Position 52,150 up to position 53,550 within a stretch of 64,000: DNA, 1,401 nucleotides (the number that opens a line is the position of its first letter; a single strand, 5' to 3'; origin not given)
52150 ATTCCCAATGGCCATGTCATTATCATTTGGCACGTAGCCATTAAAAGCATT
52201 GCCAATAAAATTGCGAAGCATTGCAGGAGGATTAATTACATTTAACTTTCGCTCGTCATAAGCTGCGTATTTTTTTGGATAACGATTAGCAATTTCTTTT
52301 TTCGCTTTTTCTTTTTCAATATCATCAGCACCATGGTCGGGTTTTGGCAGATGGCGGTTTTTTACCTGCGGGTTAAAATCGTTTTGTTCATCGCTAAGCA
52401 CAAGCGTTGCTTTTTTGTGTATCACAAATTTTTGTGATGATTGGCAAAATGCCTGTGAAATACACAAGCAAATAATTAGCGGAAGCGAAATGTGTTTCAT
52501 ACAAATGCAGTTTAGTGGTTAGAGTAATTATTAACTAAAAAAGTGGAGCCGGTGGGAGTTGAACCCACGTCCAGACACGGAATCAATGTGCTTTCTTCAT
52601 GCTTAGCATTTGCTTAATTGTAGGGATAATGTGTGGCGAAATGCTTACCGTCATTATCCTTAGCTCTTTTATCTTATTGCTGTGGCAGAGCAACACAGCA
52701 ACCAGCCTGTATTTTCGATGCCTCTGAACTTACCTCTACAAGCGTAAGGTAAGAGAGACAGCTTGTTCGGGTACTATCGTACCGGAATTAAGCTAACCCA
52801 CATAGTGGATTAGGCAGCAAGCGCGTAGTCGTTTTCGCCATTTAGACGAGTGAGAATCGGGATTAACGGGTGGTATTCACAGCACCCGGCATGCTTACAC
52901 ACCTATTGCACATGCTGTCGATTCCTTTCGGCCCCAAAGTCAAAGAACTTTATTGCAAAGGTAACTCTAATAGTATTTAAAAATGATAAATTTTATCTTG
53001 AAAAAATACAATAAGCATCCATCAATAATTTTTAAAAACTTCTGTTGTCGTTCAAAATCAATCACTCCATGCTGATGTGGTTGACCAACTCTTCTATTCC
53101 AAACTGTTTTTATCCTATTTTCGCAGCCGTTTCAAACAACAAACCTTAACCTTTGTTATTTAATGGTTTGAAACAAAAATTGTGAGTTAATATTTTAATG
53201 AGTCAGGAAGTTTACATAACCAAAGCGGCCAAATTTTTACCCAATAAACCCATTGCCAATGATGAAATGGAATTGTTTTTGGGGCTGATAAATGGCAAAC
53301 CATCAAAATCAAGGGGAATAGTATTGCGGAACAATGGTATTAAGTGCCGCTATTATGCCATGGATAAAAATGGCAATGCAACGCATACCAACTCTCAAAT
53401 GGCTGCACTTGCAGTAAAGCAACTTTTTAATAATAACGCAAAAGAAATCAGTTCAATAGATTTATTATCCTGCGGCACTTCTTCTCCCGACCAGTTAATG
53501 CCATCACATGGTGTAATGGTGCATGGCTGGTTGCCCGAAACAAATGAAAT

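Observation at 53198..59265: Self-contained 7-gene dialkylresorcinol-type lipid cassette next to tmRNA, outside any aryl-polyene/flexirubin cluster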

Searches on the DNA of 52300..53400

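Call 39: search_rna_families(source=window, start=52300, end=53400, threshold=evalue, max_evalue=1)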
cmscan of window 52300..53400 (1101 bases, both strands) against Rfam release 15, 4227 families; matches with E-value up to 1: 1.
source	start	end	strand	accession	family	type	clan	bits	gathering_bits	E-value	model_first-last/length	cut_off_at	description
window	52541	52935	-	RF00023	tmRNA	Gene;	CL00001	150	47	9.1e-61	1-374/374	no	transfer-messenger RNA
